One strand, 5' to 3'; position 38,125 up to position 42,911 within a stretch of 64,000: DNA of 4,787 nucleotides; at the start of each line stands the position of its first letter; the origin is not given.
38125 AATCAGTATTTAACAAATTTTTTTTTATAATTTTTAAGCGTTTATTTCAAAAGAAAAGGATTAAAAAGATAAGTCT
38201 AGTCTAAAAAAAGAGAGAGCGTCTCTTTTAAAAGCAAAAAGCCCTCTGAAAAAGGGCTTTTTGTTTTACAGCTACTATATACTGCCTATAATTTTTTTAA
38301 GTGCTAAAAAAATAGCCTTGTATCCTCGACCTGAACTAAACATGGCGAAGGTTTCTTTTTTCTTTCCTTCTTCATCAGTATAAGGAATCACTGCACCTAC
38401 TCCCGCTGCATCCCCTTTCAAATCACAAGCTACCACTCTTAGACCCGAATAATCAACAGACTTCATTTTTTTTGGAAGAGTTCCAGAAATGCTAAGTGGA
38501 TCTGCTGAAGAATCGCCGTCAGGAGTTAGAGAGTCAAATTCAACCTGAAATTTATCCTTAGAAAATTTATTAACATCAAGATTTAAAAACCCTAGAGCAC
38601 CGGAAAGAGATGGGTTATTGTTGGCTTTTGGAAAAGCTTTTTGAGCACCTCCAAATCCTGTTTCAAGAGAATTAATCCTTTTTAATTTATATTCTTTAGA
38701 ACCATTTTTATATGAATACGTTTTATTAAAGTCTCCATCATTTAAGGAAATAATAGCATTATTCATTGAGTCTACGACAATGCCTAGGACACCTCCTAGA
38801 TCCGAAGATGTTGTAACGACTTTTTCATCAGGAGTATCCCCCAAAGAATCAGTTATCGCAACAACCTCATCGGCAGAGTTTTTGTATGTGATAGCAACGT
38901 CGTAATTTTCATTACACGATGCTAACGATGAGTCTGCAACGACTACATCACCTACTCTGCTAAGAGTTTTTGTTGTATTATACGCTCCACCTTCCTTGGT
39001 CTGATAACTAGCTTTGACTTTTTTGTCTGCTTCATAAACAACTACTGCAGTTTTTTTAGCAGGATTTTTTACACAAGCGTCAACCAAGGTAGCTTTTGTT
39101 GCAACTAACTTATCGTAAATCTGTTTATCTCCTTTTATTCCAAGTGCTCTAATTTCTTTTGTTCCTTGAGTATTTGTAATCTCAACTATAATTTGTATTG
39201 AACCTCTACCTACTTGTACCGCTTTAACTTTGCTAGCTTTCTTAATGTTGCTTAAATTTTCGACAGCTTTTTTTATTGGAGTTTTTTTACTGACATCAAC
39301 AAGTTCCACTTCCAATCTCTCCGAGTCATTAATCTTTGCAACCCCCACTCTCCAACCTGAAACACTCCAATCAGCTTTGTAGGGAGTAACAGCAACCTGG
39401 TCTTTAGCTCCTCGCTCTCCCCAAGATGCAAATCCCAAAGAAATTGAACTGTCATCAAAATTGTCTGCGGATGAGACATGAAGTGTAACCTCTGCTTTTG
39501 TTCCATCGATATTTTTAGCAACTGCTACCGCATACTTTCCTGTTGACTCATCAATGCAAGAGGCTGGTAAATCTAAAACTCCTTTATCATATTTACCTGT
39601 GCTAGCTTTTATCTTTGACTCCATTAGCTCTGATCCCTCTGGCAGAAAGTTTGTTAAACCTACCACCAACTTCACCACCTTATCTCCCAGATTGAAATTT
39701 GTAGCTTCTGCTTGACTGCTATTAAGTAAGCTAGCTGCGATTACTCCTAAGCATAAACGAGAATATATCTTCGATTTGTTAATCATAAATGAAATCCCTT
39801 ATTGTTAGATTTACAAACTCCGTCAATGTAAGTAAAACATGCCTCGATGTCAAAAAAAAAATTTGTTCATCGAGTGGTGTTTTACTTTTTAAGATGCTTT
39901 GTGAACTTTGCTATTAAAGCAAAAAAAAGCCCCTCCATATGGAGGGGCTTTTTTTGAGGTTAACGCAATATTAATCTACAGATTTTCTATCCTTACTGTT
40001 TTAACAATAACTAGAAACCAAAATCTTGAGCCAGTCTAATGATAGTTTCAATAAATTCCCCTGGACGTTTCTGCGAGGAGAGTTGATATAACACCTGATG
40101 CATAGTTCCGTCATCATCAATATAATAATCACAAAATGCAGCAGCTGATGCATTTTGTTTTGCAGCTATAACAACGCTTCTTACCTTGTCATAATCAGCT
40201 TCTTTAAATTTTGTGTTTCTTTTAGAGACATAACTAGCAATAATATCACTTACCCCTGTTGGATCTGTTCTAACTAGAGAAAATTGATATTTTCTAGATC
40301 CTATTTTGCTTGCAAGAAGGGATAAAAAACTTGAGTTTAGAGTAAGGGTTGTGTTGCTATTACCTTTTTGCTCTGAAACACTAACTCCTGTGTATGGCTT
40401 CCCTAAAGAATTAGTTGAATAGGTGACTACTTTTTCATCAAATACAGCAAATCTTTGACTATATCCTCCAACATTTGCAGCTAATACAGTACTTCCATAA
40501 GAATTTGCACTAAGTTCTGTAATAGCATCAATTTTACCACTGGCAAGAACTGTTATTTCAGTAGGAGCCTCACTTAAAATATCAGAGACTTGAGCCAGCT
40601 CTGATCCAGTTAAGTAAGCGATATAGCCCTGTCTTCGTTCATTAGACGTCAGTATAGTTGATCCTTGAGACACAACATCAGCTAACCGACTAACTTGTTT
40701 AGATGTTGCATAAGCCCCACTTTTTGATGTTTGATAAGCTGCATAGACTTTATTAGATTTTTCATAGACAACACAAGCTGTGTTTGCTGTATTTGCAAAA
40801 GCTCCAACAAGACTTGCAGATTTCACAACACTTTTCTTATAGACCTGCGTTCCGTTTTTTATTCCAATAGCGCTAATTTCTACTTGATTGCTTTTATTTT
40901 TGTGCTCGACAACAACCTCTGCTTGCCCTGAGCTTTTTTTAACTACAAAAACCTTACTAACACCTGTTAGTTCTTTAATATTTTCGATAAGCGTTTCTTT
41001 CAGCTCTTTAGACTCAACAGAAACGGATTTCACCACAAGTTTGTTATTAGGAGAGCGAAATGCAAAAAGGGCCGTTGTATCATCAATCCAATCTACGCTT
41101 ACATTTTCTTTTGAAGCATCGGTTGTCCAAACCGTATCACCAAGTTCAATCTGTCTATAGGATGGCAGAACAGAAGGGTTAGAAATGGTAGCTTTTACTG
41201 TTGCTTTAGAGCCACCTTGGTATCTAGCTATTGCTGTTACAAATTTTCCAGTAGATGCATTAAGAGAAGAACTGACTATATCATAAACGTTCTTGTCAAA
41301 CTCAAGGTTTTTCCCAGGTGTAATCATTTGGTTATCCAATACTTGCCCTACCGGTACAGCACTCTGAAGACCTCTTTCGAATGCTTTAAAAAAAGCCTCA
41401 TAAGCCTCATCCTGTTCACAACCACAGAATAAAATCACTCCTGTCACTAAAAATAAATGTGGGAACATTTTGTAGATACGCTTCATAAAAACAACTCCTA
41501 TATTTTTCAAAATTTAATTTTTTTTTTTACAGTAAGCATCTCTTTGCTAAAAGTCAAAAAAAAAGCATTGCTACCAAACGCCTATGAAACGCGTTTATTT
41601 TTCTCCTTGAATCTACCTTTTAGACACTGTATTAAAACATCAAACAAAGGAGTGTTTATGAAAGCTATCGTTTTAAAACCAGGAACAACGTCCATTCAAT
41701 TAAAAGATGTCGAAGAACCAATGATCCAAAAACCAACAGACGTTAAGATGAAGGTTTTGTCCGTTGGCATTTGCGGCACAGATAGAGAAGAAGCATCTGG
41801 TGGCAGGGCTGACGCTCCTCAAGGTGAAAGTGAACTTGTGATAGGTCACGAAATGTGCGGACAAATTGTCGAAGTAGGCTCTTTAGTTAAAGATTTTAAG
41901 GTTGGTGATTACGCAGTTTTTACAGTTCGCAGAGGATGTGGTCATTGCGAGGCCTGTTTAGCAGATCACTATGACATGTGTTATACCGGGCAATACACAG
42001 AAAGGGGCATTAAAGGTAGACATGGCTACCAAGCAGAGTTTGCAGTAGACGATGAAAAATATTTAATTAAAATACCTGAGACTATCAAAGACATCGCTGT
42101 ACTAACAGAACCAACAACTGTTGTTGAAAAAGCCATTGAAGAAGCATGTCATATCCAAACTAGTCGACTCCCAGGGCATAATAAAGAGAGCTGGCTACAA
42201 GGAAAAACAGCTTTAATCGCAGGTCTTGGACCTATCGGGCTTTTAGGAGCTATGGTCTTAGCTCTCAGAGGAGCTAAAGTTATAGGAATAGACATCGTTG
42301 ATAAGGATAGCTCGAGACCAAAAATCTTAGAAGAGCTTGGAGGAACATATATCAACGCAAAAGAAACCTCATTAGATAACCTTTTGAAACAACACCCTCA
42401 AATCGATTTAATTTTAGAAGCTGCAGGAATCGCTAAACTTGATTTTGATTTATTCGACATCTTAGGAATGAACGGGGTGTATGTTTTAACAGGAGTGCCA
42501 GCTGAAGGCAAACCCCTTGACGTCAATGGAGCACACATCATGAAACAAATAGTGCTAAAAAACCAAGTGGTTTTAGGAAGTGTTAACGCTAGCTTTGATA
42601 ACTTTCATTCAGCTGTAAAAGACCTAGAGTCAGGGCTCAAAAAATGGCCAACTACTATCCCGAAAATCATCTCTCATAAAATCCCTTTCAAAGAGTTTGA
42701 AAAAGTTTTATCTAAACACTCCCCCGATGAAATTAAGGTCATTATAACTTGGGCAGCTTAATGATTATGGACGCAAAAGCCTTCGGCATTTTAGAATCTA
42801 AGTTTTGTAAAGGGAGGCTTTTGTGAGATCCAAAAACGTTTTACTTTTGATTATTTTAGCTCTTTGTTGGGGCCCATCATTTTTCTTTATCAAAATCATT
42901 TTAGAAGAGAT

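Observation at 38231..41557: Tandem pair of ~500-aa exported paralogs with duplicated promoter architecture, inserted among carbohydrate genes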

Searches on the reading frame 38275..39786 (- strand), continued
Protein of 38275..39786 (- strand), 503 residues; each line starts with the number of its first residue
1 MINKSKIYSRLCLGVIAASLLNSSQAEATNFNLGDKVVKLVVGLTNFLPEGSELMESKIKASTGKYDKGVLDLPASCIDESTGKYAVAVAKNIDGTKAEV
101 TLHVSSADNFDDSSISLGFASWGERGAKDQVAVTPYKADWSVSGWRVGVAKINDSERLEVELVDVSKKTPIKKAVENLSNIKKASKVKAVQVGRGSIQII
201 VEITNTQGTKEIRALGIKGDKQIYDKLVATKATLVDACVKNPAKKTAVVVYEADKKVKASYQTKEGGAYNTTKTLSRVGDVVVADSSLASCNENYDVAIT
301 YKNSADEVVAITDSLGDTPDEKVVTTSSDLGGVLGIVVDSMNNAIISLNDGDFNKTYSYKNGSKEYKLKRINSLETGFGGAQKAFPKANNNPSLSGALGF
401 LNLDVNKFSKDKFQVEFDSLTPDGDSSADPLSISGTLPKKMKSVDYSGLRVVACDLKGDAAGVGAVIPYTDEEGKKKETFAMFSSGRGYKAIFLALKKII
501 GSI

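Call 50: fold_search(model_id=the predicted structure, library=pdb)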
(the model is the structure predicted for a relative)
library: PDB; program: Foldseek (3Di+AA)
matches with E <= 10: 1121; with E <= 0.001: 434
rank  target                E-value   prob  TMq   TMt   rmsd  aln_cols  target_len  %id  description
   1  6rgr                  2.6e-07  1.00  0.43  0.59   4.9       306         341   13  Photorhabdus asymbiotica lectin PHL in complex with L-rhamnose (released 2020-07-01)
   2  8q83_D                2.8e-07  1.00  0.43  0.59   4.7       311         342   12  Photorhabdus laumondii lectin PLL5 in complex with alpha-methyl-fucoside (released 2025-03-05)
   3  6fhx_A                3.5e-07  1.00  0.41  0.56   5.0       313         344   14  Photorhabdus asymbiotica lectin (PHL) in complex with synthetic C-fucoside (released 2019-01-30)
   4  6fhy_A                3.9e-07  1.00  0.42  0.57   5.0       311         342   13  Photorhabdus asymbiotica lectin (PHL) in complex with synthetic C-fucoside (released 2019-01-30)
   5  8q81                  4.1e-07  1.00  0.32  0.42   9.1       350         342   13  Photorhabdus laumondii lectin PLL3 in complex with alpha-methyl-fucoside (released 2025-03-05)
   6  5mxg_A                6.0e-07  1.00  0.43  0.59   4.8       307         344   13  Photorhabdus asymbiotica lectin (PHL) in complex with blood group H trisaccharide (released 2017-08-09)
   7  6rg2_A                6.0e-07  1.00  0.42  0.58   5.0       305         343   14  Photorhabdus laumondii lectin PLL2 in complex with 3-O-methyl-D-glucose (released 2020-07-01)
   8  7c3e_B                6.0e-07  1.00  0.36  0.48   7.9       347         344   10  Crystal structure of R97A/R150A/R203A mutant of AofleA from Arthrobotrys oligospora (released 2020-07-29)
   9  7c3e_A                8.1e-07  1.00  0.36  0.47   8.0       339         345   10  Crystal structure of R97A/R150A/R203A mutant of AofleA from Arthrobotrys oligospora (released 2020-07-29)
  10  5mxh                  8.9e-07  1.00  0.42  0.56   5.0       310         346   14  Photorhabdus asymbiotica lectin (PHL) in complex with D-galactose (released 2017-08-09)
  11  5muk                  8.9e-07  1.00  0.38  0.48   6.3       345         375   10  Glycoside Hydrolase BT3686 (released 2017-04-26)
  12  7c39_A                8.9e-07  1.00  0.35  0.46   8.0       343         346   10  Crystal structure of AofleA from Arthrobotrys oligospora in complex with methylated L-fucose (released 2020-07-29)
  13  6rgg_B                9.3e-07  1.00  0.43  0.59   5.2       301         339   14  Photorhabdus laumondii lectin PLL2 in complex with O-methylated PGL-1-derived disaccharide (released 2020-07-01)
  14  6flu_A                1.1e-06  1.00  0.42  0.56   5.1       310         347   14  Photorhabdus asymbiotica lectin (PHL) in complex with synthetic C-fucoside (released 2019-02-06)
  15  8q82_A                1.2e-06  1.00  0.41  0.57   5.1       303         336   12  Photorhabdus laumondii lectin PLL4 in complex with alpha-methyl-fucoside (released 2025-03-05)
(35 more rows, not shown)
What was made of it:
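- On PLL/PHL-type propeller lectins: Foldseek TM 0.59 normalised to the target, rmsd about 4.8 Å (call 50).
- Closest known: Photorhabdus PLL/PHL seven-bladed beta-propeller lectins. Same: These are the best structural matches to the model of B: TM 0.59 normalised to the target, rmsd 4.4-5 Å over about 300-310 columns (call 50).
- Closest known: Propeller glycosidases and lyases. Same: Beta-propeller fold; exported; appear among the Foldseek hits with TM 0.31-0.50 normalised to the target (call 50).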

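Call 75: find_related_loci(query=A6, collection=metagenome_contigs, flank=5000)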
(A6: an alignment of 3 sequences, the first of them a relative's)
Query A6 (491 aa) in metagenome_contigs; peptide patterns used: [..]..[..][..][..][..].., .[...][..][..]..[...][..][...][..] (x = any residue, [..] = any of these).
140 stretches matched a pattern, but none encodes a relative of the query by tblastn (E <= 1e-3).

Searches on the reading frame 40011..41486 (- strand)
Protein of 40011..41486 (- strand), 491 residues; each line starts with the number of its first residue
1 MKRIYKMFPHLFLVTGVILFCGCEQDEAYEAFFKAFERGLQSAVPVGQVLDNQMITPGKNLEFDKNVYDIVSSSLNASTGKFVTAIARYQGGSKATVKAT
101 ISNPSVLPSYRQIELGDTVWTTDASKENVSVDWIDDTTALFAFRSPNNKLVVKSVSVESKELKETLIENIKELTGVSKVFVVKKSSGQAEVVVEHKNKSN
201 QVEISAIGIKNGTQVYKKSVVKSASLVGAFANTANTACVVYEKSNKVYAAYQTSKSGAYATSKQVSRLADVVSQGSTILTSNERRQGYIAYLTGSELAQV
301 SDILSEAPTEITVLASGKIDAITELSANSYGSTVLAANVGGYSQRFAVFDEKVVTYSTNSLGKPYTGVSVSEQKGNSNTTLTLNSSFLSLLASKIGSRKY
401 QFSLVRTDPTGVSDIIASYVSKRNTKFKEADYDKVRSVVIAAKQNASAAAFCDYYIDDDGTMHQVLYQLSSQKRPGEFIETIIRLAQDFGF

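Call 4: search_protein_families(library=pfam, proteins=[window:40011-41486:-], max_evalue=1)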
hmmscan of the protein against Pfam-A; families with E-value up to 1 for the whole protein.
window:40011-41486:- (491 aa): 5 families
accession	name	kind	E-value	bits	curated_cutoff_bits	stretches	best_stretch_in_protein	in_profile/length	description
PF10185.14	Mesd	-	0.0033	17.8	24.4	0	118-170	84-138/155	Chaperone for wingless signalling and trafficking of LDL receptor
PF10309.14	NCBP3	-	0.041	14.2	28.9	1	125-147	29-51/59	Nuclear cap-binding protein subunit 3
PF04616.20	Glyco_hydro_43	-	0.074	12.8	32.2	1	199-296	174-264/288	Glycosyl hydrolases family 43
PF17258.7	DUF5324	-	0.082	13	27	1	210-276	8-74/220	Family of unknown function (DUF5324)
PF21523.3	ParM_N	-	0.13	12.7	27.4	1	149-203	87-138/159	Plasmid segregation protein ParM, C-terminal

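Call 5: search_protein_families(library=ncbifam, proteins=[window:40011-41486:-], max_evalue=1)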
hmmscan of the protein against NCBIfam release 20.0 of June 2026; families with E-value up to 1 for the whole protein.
window:40011-41486:- (491 aa): 1 family
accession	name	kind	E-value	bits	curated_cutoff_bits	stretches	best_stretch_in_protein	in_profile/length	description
NF041346.1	XopF2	subfamily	0.011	14.6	600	1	69-237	359-515/546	type III secretion system effector XopF2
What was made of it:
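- Tried and rejected: The weak Pfam and NCBIfam hits (Mesd, GH43 and XopF2, all far below their cut-offs) were rejected (calls 4, 5).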

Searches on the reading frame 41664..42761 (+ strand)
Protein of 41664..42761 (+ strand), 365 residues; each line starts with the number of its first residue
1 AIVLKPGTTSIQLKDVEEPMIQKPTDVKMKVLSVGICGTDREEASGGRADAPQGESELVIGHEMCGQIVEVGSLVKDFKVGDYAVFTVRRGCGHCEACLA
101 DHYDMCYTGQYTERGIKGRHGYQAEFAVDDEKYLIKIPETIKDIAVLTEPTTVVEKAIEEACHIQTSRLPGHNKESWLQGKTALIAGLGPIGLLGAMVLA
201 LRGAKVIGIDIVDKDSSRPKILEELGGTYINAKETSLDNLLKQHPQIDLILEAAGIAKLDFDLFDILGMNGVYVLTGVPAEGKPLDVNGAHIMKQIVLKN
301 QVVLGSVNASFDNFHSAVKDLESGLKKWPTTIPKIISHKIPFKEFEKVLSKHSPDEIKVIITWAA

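Call 17: search_protein_families(library=pfam, proteins=[window:41664-42761:+], max_evalue=0.001)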
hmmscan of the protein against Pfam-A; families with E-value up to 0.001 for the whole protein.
window:41664-42761:+ (365 aa): 3 families
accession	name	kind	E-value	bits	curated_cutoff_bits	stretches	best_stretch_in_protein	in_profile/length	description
PF16912.11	Glu_dehyd_C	-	5.3e-46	157.2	34.9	1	143-361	2-209/211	Glucose dehydrogenase C-terminus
PF08240.17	ADH_N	-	5.3e-21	75.3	23.5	1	23-139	1-104/104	Alcohol dehydrogenase GroES-like domain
PF00107.32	ADH_zinc_N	-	2.9e-10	40.6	31.8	1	190-320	1-126/129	Zinc-binding dehydrogenase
